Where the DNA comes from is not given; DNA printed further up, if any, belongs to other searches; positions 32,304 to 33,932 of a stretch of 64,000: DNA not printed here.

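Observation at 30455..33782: Three-gene phospho-Thr module: Zn-ribbon/2xFHA protein, TM-anchored PP2C, and an FHA-TM-trypsin protease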

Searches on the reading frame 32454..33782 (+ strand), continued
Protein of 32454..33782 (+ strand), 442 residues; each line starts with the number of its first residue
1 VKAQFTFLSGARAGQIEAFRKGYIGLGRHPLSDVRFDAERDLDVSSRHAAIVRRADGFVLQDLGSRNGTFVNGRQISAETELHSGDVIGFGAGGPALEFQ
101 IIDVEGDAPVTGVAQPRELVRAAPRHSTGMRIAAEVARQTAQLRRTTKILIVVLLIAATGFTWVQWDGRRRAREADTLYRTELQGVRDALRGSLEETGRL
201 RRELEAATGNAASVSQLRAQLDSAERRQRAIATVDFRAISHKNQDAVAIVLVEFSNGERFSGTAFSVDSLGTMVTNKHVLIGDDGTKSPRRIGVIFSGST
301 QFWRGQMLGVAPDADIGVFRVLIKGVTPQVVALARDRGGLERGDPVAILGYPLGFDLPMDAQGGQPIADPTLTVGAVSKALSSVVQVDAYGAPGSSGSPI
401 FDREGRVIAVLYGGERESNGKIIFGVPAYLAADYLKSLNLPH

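Call 22: find_encoding_contigs(protein=P0002, flank=5000, max_places=3)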
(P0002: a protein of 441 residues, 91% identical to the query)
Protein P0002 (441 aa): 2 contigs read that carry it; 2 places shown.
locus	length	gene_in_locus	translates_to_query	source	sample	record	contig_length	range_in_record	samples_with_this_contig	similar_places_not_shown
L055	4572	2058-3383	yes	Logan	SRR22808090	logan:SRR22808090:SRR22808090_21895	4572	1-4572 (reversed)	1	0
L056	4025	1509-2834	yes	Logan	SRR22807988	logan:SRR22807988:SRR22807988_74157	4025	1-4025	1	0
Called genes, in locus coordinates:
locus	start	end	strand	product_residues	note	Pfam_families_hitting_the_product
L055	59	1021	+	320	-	PF12773:DZR (weak), PF24463:DUF7577 (weak), PF16697:Yop-YscD_cpl (faint), PF00498:FHA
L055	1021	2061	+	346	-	PF00481:PP2C, PF13672:PP2C_2, PF07228:SpoIIE (faint)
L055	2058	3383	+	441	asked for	PF16697:Yop-YscD_cpl, PF00498:FHA, PF13365:Trypsin_2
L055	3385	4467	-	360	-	PF04041:Glyco_hydro_130, PF04616:Glyco_hydro_43 (faint)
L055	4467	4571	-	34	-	?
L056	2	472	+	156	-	?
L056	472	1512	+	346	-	PF00481:PP2C, PF13672:PP2C_2, PF07228:SpoIIE (faint)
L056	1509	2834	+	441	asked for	PF16697:Yop-YscD_cpl, PF00498:FHA, PF13365:Trypsin_2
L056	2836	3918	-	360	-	PF04041:Glyco_hydro_130, PF04616:Glyco_hydro_43 (faint)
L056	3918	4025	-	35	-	?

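Call 23: find_encoding_contigs(protein=P0173, flank=8000, max_places=2)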
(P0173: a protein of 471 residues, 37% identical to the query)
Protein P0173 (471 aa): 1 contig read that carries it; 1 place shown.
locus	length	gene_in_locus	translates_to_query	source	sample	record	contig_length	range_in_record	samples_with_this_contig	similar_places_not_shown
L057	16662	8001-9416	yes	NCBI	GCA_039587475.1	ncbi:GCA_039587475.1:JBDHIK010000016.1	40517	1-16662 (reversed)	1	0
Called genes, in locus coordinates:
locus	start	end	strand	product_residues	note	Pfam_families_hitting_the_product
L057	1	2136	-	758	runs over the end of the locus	-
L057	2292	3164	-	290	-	-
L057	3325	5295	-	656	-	PF01520:Amidase_3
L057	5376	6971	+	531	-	PF00069:Pkinase, PF01636:APH (faint), PF07714:PK_Tyr_Ser-Thr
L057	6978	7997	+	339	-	PF00481:PP2C, PF13672:PP2C_2, PF07228:SpoIIE (weak)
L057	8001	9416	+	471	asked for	PF16697:Yop-YscD_cpl, PF00498:FHA, PF00089:Trypsin (weak), PF13365:Trypsin_2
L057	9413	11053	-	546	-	PF00474:SSF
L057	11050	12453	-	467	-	PF00933:Glyco_hydro_3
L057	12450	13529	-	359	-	PF03702:AnmK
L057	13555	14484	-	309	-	PF13580:SIS_2 (weak), PF22198:GKRP_SIS_2 (weak), PF22645:GKRP_SIS_N, PF01380:SIS (weak)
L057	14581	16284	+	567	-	PF01019:G_glu_transpept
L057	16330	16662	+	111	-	?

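Call 24: find_encoding_contigs(protein=P0239, flank=8000, max_places=2)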
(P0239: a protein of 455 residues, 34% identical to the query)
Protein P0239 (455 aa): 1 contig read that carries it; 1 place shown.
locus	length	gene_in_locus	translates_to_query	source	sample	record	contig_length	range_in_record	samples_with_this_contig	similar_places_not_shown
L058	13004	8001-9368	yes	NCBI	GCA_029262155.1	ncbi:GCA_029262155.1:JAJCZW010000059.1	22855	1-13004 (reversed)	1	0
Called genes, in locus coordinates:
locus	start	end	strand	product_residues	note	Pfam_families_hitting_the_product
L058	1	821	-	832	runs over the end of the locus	PF00317:Ribonuc_red_lgN, PF02867:Ribonuc_red_lgC, PF12637:TSCPD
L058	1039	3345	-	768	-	-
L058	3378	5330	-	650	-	PF01520:Amidase_3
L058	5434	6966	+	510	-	PF00069:Pkinase, PF07714:PK_Tyr_Ser-Thr, PF01636:APH (faint), PF03109:ABC1 (weak)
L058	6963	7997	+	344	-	PF00481:PP2C, PF07228:SpoIIE (weak), PF13672:PP2C_2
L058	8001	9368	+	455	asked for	PF16697:Yop-YscD_cpl, PF00498:FHA, PF13365:Trypsin_2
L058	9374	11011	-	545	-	PF00474:SSF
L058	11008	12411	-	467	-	PF00933:Glyco_hydro_3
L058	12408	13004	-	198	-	?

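Call 31: find_related_loci(query=A2, collection=metagenome_contigs, flank=8000)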
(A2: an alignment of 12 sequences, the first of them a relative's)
Query A2 (466 aa) in metagenome_contigs; peptide patterns used: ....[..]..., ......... (x = any residue, [..] = any of these).
600 stretches matched a pattern (row limit reached: there are more); 483 encode a relative of the query (tblastn E <= 1e-3); the best 80 are kept; 80 distinct loci.
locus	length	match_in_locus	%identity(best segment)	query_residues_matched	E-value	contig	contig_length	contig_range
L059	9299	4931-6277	48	5-463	7e-124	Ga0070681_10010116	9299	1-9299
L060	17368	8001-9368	45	1-463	7e-104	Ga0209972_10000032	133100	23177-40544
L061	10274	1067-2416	40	1-456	3e-93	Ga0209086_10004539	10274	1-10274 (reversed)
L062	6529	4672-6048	39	1-465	1e-90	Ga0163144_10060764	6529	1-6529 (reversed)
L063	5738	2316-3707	40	4-463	4e-80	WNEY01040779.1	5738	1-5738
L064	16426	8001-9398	41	4-464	2e-92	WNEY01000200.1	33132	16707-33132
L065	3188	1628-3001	38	1-463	3e-75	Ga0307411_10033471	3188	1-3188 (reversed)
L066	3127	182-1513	34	1-463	8e-73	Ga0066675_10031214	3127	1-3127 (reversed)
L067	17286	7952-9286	36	7-463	6e-62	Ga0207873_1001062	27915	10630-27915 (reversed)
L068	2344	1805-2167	55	1-115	6e-34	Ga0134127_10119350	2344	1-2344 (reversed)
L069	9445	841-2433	36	26-441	4e-22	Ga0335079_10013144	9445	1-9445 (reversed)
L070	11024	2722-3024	46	1-104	1e-17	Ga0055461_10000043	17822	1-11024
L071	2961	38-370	39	3-119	2e-15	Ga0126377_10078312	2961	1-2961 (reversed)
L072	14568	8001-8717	38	1-115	4e-15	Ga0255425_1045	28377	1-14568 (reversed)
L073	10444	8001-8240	42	10-92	1e-14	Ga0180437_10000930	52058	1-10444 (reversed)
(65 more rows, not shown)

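Call 46: predict_structure(alignment_id=A1)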
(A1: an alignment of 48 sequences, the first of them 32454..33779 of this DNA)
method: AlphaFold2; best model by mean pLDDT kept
length: 442 residues; sequences in the alignment: 48
mean_pLDDT: 87.9   pTM: 0.62
mean pLDDT of the five models: 87.9, 87.9, 86.5, 86.5, 85.8
residues with pLDDT >= 90: 311; 70-90: 71; 50-70: 33; < 50: 27
segments of 3 or more residues with pLDDT < 50: 107-132
pLDDT, mean of each block of 10 residues (from residue 1): 96 97 96 96 97 96 97 98 98 97 64 38 36 59 84 93 79 58 69 88 94 95 89 93 97 96 97 98 96 95 97 98 96 91 94 73 73 94 95 94 98 91 96 96 71
secondary structure, 60 per line:
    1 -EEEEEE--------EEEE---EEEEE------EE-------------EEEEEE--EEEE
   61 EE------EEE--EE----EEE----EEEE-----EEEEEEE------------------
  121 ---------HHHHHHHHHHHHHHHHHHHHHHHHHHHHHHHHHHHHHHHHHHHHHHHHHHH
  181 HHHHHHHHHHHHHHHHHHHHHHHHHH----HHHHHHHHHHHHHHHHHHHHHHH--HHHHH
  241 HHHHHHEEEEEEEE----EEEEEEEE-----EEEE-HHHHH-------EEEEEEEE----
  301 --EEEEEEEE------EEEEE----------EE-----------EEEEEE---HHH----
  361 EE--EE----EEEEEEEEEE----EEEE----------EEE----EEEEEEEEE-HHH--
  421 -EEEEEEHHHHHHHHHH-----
elements in order: E2-7 E16-19 E23-27 E49-54 E57-62 E69-71 E80-82 E87-90 E96-102 H130-206 H211-233 H236-246 E247-254 E259-266 E272-275 H277-281 E289-296 E303-310 E317-321 E345-350 E371-380 E385-388 E399-401 E406-414 E422-427 H428-437
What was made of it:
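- On HtrA/DegP/DegS family (MEROPS S1C): The model ends with the protease domain at aa 442 (call 46). A long helix at 130-246 precedes the protease domain (call 46).
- It shows FHA, a disordered linker, one long TM helix and a protease domain (call 46).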

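Call 48: fold_search(model_id=the predicted structure, library=pdb)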
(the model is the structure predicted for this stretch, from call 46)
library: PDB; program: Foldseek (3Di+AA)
matches with E <= 10: 1182; with E <= 0.001: 605
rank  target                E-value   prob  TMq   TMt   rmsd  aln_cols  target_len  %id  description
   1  8f0a_A                5.1e-15  1.00  0.39  0.56   2.5       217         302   21  Client-bound structure of a DegP trimer within a 12mer cage (released 2022-11-23)
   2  8se8_A                8.3e-15  1.00  0.37  0.80   3.4       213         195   22  HTRA-1 PD/SA bound to CKP 1G10 (released 2024-07-03)
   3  3lgv_B                1.3e-14  1.00  0.38  0.78   2.9       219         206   21  H198P mutant of the DegS-deltaPDZ protease (released 2010-08-25)
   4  3otp_A                1.5e-14  1.00  0.38  0.44   2.6       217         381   21  Crystal structure of the DegP dodecamer with a model substrate (released 2011-01-19)
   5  2rce_I                1.6e-14  1.00  0.38  0.83   2.6       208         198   22  DFP modified DegS delta PDZ (released 2007-12-11)
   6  3tjn_B                1.9e-14  1.00  0.38  0.82   2.6       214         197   23  HtrA1 catalytic domain, apo form (released 2012-05-16)
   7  3lgv_C                1.9e-14  1.00  0.38  0.79   2.7       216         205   22  H198P mutant of the DegS-deltaPDZ protease (released 2010-08-25)
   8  8se7_A                2.3e-14  1.00  0.37  0.79   4.0       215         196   23  HTRA-1 PDSA bound to CKP 1A8 (released 2024-07-03)
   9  8se8_R                2.4e-14  1.00  0.36  0.79   3.6       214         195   23  HTRA-1 PD/SA bound to CKP 1G10 (released 2024-07-03)
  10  2qf3_C                2.6e-14  1.00  0.38  0.83   2.6       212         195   21  Structure of the delta PDZ truncation of the DegS protease (released 2007-12-11)
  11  3otp_E                2.7e-14  1.00  0.39  0.44   2.5       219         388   21  Crystal structure of the DegP dodecamer with a model substrate (released 2011-01-19)
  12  8se8_D                2.7e-14  1.00  0.36  0.77   3.8       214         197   23  HTRA-1 PD/SA bound to CKP 1G10 (released 2024-07-03)
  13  3otp_F                3.0e-14  1.00  0.38  0.44   2.6       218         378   21  Crystal structure of the DegP dodecamer with a model substrate (released 2011-01-19)
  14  3otp_D                3.7e-14  1.00  0.39  0.44   2.5       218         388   21  Crystal structure of the DegP dodecamer with a model substrate (released 2011-01-19)
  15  3otp_C                3.7e-14  1.00  0.39  0.45   2.5       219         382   21  Crystal structure of the DegP dodecamer with a model substrate (released 2011-01-19)
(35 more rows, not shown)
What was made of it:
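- On HtrA/DegP/DegS family (MEROPS S1C): Foldseek top hits are DegP, DegS and HtrA1 (call 48).
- Foldseek puts the protease closest to the DegP, DegS-deltaPDZ and HtrA1 protease domains, with target TM-score about 0.8 at 20-23% identity (call 48). The protease domain is closest to the DegP/DegQ/HtrA fold (call 48). DegS, a close structural match, is a site-1 protease for a membrane signalling protein (call 48 and established knowledge).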

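Call 56: find_homologous_proteins(query=P0263, max_evalue=1e-10)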
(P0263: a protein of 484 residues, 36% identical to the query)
Query P0263 (484 aa): 423 proteins with E <= 1e-10 among 8000 candidates; the best 120 are listed.
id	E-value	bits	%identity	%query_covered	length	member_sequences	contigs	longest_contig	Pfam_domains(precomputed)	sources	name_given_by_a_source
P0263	0.0e+0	1033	100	100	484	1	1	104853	PF13365.13,PF00498.32,PF16697.11,PF00089.33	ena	-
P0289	8.4e-97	343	43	98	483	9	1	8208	PF13365.13,PF00498.32,PF16697.11,PF00089.33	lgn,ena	-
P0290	4.5e-90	321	52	21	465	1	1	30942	PF13365.13,PF00498.32,PF16697.11,PF00089.33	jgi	jgi:S1-C subfamily serine protease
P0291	7.7e-90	320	42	98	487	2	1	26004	PF13365.13,PF00498.32,PF16697.11,PF00089.33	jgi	jgi:S1-C subfamily serine protease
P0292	8.6e-89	317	42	99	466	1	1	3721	PF13365.13,PF00498.32,PF16697.11,PF00089.33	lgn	-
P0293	2.5e-87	312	40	99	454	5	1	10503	PF13365.13,PF00498.32,PF16697.11,PF00089.33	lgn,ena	-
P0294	2.1e-86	309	41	98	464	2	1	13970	PF13365.13,PF00498.32,PF16697.11,PF00089.33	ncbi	-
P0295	2.5e-85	306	41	99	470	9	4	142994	PF13365.13,PF00498.32,PF16697.11,PF00089.33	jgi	jgi:S1-C subfamily serine protease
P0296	6.4e-84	301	41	94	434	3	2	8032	PF13365.13,PF00498.32,PF16697.11,PF00089.33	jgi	jgi:S1-C subfamily serine protease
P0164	1.1e-83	300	40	98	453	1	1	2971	PF13365.13,PF00498.32,PF16697.11,PF00089.33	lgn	-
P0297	1.3e-83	300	36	100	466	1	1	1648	PF13365.13,PF00498.32,PF16697.11,PF00089.33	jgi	jgi:S1-C subfamily serine protease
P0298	6.1e-83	298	43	59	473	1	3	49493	PF13365.13,PF00498.32,PF16697.11,PF00089.33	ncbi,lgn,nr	ncbi:hypothetical protein BH23GEM7_BH23GEM7_11790 [soil metagenome]|nr:FHA domain-containing protein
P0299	9.7e-83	297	38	99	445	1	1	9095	PF13365.13,PF00498.32,PF16697.11,PF00089.33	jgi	-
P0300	4.2e-82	295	39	99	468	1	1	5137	PF13365.13,PF00498.32,PF16697.11,PF00944.26,PF00089.33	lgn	-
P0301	2.0e-80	289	39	100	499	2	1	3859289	PF13365.13,PF00498.32,PF16697.11,PF00089.33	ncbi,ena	-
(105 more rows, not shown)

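Call 57: find_encoding_contigs(protein=P0301, flank=10000, max_places=2)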
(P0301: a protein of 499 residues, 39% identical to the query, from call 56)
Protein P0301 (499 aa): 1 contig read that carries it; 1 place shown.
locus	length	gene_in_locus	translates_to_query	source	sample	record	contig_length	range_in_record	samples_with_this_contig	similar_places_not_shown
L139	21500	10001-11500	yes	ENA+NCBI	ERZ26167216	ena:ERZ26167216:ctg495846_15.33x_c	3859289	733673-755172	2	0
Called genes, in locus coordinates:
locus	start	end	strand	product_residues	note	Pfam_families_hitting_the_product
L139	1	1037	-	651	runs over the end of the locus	PF13240:Zn_Ribbon_1, PF13248:Zn_ribbon_3 (weak), PF00069:Pkinase, PF07714:PK_Tyr_Ser-Thr, PF08308:PEGA, PF03544:TonB_C (weak)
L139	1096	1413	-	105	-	-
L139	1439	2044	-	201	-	-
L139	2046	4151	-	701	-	PF07676:PD40 (faint), PF26549:Tricorn_N (weak)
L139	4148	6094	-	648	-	PF01520:Amidase_3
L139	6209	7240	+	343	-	PF13240:Zn_Ribbon_1 (weak), PF13248:Zn_ribbon_3 (faint), PF17032:Zn_ribbon_15 (faint), PF24463:DUF7577 (faint), PF18912:DZR_2 (weak), PF12773:DZR, PF13240:Zn_Ribbon_1 (weak), PF00498:FHA, +1 more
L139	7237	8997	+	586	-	PF00069:Pkinase, PF07714:PK_Tyr_Ser-Thr, PF01636:APH (faint), PF17667:Pkinase_fungal (weak)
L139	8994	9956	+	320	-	PF00481:PP2C, PF13672:PP2C_2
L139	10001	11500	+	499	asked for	PF16697:Yop-YscD_cpl, PF00498:FHA, PF00089:Trypsin, PF13365:Trypsin_2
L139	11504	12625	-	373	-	PF03702:AnmK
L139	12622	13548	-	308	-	PF13580:SIS_2 (faint), PF22198:GKRP_SIS_2 (weak), PF22645:GKRP_SIS_N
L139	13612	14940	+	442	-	PF01019:G_glu_transpept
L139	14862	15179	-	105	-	-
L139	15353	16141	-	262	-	-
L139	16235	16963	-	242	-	PF02683:DsbD_TM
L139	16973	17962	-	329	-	PF00491:Arginase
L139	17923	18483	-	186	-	PF01862:PvlArgDC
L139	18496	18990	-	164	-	PF01475:FUR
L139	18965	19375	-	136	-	-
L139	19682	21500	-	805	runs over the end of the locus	PF17764:PriA_3primeBD, PF00270:DEAD, PF04851:ResIII, PF18319:Zn_ribbon_PriA, PF00271:Helicase_C, PF18074:PriA_C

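Call 58: find_encoding_contigs(protein=P0295, flank=10000, max_places=2)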
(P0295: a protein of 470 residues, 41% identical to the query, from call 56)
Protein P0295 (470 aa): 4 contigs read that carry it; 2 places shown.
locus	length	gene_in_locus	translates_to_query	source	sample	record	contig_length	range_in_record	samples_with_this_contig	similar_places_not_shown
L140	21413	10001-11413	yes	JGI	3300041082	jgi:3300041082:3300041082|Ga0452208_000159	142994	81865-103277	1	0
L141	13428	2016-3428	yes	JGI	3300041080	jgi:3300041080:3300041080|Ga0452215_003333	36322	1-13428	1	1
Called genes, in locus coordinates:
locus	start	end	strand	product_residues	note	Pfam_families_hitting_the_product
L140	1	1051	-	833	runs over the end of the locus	PF00317:Ribonuc_red_lgN, PF02867:Ribonuc_red_lgC, PF12637:TSCPD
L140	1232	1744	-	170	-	PF00132:Hexapep (weak), PF25087:GMPPB_C (faint), PF25084:LbH_EIF2B (weak), PF00132:Hexapep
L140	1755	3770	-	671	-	PF00069:Pkinase, PF03109:ABC1 (faint), PF07714:PK_Tyr_Ser-Thr, PF03544:TonB_C (weak)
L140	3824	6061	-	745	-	-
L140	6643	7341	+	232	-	PF16697:Yop-YscD_cpl (faint), PF00498:FHA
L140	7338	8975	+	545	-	PF00069:Pkinase, PF07714:PK_Tyr_Ser-Thr, PF01636:APH (faint), PF17667:Pkinase_fungal (weak)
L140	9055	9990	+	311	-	PF00481:PP2C, PF13672:PP2C_2, PF07228:SpoIIE (faint)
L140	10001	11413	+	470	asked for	PF16697:Yop-YscD_cpl, PF00498:FHA, PF00089:Trypsin (weak), PF13365:Trypsin_2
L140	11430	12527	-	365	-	PF03702:AnmK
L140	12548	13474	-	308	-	PF13580:SIS_2, PF22198:GKRP_SIS_2 (faint), PF22645:GKRP_SIS_N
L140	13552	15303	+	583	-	PF01019:G_glu_transpept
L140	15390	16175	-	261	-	-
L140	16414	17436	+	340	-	PF00274:Glycolytic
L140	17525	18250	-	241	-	PF02683:DsbD_TM, PF13386:DsbD_2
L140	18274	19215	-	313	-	PF00491:Arginase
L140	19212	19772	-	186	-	PF01862:PvlArgDC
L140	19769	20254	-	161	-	-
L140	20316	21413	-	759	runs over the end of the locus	PF17764:PriA_3primeBD, PF00270:DEAD, PF04851:ResIII, PF18319:Zn_ribbon_PriA, PF00271:Helicase_C (weak), PF18074:PriA_C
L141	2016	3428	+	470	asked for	PF16697:Yop-YscD_cpl, PF00498:FHA, PF00089:Trypsin (weak), PF13365:Trypsin_2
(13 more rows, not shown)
